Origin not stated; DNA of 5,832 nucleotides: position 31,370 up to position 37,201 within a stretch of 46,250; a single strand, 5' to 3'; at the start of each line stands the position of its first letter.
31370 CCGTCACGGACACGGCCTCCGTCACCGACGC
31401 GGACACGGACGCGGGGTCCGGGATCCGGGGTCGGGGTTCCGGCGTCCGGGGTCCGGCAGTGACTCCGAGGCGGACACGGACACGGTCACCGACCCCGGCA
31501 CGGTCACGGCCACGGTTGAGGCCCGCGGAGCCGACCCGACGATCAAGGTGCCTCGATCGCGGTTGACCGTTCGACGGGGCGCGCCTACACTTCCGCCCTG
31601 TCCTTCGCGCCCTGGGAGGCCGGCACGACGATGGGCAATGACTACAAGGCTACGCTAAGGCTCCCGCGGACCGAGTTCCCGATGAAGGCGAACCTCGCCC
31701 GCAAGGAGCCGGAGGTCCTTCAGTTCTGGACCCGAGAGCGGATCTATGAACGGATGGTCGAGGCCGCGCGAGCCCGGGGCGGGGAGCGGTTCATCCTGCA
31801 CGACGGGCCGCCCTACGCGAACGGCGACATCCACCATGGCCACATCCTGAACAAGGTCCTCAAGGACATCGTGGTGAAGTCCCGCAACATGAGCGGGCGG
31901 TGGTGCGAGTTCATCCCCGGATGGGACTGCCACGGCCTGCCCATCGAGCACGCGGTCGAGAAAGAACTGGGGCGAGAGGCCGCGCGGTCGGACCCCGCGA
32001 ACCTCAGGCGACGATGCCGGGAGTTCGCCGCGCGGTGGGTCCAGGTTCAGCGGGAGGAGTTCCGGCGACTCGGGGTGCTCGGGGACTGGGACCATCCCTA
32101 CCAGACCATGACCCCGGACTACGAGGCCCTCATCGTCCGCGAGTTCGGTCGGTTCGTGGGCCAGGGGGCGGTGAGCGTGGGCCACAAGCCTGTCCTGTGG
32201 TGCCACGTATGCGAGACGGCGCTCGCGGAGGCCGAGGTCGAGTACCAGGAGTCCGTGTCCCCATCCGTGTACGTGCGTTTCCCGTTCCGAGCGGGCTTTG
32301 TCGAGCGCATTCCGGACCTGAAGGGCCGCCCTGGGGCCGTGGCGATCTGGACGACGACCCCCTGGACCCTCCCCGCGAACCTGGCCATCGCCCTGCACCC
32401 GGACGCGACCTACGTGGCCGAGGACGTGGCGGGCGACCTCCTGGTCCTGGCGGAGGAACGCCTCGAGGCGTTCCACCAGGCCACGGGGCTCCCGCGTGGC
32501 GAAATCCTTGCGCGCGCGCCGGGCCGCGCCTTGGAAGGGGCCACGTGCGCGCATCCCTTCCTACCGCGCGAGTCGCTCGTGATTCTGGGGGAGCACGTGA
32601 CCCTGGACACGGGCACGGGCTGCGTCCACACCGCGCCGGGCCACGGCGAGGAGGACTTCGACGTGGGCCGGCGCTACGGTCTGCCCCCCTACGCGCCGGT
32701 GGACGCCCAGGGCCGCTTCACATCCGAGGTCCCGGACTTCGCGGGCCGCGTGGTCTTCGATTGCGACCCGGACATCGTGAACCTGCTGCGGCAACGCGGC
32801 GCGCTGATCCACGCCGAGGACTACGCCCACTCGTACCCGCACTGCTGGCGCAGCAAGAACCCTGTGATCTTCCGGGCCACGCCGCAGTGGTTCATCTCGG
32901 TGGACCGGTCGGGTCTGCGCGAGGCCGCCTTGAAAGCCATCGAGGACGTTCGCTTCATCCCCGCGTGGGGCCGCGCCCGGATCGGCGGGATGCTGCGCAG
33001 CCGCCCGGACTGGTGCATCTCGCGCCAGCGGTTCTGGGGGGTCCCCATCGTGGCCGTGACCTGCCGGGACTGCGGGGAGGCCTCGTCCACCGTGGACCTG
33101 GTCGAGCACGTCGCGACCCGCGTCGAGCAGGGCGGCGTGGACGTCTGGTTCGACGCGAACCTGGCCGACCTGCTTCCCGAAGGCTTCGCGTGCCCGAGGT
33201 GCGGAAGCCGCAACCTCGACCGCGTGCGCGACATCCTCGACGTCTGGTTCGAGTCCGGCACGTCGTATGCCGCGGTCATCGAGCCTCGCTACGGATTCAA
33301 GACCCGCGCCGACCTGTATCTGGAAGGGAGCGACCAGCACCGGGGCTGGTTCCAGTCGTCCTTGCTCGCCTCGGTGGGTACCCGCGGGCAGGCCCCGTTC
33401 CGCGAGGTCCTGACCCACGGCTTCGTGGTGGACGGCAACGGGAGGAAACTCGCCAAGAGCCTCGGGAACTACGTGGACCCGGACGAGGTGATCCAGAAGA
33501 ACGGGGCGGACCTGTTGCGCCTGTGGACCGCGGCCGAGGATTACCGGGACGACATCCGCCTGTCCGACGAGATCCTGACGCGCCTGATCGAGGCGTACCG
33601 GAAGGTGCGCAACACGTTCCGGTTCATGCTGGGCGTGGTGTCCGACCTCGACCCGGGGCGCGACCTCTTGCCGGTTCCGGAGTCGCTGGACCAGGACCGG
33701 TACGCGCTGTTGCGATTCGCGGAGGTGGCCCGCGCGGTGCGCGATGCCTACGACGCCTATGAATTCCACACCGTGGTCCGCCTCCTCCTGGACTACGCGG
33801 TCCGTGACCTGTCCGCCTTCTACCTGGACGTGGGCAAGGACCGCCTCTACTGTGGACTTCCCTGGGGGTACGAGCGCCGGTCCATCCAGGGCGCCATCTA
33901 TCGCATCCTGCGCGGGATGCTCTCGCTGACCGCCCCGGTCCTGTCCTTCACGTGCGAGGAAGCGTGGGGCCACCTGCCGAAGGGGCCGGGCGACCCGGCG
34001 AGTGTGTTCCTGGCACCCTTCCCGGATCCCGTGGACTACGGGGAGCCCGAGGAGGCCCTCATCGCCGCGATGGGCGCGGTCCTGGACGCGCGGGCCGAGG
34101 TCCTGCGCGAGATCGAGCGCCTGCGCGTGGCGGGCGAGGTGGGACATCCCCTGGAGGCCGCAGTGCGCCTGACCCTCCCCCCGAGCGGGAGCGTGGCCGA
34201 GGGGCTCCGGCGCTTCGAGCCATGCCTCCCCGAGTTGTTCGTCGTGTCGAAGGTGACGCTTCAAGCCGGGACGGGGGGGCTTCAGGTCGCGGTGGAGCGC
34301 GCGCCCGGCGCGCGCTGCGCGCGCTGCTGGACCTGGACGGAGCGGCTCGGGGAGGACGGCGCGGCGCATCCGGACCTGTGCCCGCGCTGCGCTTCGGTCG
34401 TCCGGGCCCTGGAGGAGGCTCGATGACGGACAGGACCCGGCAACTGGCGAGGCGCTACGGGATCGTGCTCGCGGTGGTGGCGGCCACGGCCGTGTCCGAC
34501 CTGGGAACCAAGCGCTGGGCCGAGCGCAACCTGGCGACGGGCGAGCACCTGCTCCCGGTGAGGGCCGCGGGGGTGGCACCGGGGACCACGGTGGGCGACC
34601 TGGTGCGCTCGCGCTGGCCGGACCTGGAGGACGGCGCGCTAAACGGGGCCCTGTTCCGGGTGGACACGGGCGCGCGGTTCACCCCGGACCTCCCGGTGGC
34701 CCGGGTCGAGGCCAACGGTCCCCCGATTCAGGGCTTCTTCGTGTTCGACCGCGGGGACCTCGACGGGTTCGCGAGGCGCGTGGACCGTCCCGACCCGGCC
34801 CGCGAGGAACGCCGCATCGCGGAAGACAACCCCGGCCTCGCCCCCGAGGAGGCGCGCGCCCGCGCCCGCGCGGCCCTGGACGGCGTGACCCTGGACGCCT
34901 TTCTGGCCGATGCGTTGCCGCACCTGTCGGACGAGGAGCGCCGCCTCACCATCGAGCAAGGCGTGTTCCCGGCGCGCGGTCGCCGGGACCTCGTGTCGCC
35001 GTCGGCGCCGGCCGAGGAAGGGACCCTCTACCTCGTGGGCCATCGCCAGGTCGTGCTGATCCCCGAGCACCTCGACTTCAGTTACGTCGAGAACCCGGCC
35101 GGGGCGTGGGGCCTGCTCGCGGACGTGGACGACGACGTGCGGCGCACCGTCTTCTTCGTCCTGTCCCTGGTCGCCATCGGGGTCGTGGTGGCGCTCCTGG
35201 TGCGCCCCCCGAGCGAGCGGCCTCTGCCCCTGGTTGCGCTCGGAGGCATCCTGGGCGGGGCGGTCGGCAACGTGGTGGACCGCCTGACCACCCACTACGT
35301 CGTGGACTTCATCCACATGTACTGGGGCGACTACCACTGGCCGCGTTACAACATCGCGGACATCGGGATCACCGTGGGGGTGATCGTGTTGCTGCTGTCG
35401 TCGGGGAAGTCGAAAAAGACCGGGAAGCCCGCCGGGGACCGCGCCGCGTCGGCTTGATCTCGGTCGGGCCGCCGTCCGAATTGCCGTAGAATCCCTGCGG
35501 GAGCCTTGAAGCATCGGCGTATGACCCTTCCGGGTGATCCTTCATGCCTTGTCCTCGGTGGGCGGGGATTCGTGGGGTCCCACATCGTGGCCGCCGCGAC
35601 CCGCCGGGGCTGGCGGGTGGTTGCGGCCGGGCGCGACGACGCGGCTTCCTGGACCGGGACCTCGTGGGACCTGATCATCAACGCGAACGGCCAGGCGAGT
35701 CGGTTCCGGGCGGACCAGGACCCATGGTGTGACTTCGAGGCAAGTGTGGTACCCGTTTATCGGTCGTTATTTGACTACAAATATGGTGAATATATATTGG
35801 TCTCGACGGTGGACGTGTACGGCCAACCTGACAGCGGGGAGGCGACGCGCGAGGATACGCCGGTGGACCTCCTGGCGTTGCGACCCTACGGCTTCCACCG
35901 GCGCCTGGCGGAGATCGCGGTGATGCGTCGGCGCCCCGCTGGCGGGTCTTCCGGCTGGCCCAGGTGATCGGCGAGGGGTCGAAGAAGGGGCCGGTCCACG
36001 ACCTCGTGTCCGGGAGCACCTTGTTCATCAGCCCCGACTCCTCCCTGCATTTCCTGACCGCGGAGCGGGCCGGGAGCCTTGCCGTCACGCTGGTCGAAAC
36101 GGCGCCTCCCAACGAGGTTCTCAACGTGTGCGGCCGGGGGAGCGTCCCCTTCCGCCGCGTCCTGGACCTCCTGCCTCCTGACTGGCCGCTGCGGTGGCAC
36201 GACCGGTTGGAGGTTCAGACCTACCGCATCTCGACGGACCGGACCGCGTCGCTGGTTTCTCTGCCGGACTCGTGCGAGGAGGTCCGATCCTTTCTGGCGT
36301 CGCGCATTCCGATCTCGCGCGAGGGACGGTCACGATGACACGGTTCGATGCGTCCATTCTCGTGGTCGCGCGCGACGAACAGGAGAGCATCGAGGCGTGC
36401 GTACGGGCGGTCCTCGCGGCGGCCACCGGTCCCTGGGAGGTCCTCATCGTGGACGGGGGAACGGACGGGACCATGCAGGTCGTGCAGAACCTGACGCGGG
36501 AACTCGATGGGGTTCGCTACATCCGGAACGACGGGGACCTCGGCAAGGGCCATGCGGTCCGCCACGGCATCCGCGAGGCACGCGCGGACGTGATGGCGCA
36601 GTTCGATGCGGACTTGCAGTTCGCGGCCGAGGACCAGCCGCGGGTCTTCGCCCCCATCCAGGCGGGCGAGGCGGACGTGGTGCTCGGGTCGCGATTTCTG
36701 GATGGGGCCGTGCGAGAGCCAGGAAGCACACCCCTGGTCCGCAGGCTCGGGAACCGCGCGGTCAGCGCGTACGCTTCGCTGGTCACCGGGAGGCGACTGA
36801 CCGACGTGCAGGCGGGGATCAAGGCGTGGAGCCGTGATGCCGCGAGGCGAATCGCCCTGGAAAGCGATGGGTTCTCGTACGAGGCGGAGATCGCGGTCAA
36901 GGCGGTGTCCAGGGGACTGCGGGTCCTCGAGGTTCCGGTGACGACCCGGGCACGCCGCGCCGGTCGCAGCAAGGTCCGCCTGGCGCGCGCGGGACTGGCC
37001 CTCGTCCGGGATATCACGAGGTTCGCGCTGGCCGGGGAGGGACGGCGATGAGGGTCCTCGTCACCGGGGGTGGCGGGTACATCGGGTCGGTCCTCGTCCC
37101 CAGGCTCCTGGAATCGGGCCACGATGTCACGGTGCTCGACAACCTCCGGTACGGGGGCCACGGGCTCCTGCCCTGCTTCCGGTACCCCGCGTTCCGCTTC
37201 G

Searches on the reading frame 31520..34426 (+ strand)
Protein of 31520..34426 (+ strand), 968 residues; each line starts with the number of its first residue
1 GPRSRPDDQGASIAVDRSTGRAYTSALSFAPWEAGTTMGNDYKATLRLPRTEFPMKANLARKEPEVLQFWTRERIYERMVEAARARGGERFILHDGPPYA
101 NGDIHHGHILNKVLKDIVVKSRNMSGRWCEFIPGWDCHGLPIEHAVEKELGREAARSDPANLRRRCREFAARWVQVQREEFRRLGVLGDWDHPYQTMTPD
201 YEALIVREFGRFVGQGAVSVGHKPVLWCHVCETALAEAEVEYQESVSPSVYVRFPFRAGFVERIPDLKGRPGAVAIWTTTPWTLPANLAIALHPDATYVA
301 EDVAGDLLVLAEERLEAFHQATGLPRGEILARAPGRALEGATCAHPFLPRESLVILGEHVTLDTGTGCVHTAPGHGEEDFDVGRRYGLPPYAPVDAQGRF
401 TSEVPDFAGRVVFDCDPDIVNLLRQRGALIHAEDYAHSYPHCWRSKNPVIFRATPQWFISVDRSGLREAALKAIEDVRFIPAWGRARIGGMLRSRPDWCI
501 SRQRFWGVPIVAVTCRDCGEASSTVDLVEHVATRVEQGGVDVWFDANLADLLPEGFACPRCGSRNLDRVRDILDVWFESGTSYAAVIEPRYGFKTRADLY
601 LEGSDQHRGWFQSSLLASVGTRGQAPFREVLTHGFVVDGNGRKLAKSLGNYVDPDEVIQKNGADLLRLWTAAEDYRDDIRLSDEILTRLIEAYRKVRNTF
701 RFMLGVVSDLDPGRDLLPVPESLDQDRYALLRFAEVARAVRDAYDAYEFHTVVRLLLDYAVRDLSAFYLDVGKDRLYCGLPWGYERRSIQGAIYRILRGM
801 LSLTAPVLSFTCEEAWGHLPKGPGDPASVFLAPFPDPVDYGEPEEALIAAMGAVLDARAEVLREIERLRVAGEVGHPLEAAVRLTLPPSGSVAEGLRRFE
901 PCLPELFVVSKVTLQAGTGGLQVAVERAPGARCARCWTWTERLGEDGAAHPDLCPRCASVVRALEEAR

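Call 7: search_protein_families(library=pfam, proteins=[window:31520-34426:+], max_evalue=0.01)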
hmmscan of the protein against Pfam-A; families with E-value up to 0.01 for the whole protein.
window:31520-34426:+ (968 aa): 6 families
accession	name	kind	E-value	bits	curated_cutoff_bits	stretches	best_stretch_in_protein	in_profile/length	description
PF00133.28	tRNA-synt_1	-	1.1e-127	426.7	22.7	1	66-682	2-414/414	tRNA synthetases class I (I, L, M and V)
PF08264.19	Anticodon_1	-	7e-24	84.8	25.1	1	726-882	1-146/148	Anticodon-binding domain of tRNA ligase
PF09334.17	tRNA-synt_1g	-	9e-16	58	20.1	2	98-241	8-136/391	tRNA synthetases class I (M)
PF06827.20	zf-FPG_IleRS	-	2.5e-05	24.5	21.3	1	932-960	3-30/30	Zinc finger found in FPG and IleRS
PF13603.12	tRNA-synt_1_2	-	0.00028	20.9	25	1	339-392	85-138/185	Leucyl-tRNA synthetase, editing domain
PF01406.26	tRNA-synt_1e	-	0.00067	19.6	27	1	626-687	236-297/301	tRNA synthetases class I (C) catalytic domain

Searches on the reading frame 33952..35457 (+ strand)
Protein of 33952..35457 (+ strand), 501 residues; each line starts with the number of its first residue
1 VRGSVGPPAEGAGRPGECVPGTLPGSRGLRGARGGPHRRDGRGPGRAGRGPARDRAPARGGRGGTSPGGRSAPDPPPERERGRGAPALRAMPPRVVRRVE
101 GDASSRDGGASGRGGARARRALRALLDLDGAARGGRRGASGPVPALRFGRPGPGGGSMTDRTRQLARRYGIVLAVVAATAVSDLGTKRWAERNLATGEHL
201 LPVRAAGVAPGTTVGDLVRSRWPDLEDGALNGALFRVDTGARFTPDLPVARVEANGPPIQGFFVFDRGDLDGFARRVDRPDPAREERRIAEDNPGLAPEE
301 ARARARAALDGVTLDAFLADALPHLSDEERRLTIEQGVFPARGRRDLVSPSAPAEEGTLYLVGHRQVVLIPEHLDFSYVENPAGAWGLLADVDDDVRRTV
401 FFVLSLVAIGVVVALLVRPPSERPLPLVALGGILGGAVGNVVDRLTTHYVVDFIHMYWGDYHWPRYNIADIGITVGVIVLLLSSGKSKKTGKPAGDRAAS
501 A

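Call 92: search_protein_families(library=pfam, proteins=[window:33952-35457:+], max_evalue=0.001)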
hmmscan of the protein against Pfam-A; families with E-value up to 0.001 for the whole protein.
window:33952-35457:+ (501 aa): 1 family
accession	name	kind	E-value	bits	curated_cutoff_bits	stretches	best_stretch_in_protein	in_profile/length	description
PF01252.23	Peptidase_A8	-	6e-30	104.7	25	1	365-483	24-139/142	Signal peptidase (SPase) II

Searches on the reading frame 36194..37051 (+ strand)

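Call 92: search_protein_families(library=pfam, proteins=[window:36194-37051:+], max_evalue=0.001)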
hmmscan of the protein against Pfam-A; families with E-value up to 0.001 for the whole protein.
window:36194-37051:+ (285 aa): 2 families
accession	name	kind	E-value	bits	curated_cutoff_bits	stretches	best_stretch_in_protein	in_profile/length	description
PF00535.33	Glycos_transf_2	-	2.9e-24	86.3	23.3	1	54-173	1-121/168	Glycosyl transferase family 2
PF13641.12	Glyco_tranf_2_3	-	6.5e-08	33.3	27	1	54-140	4-96/230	Glycosyltransferase like family 2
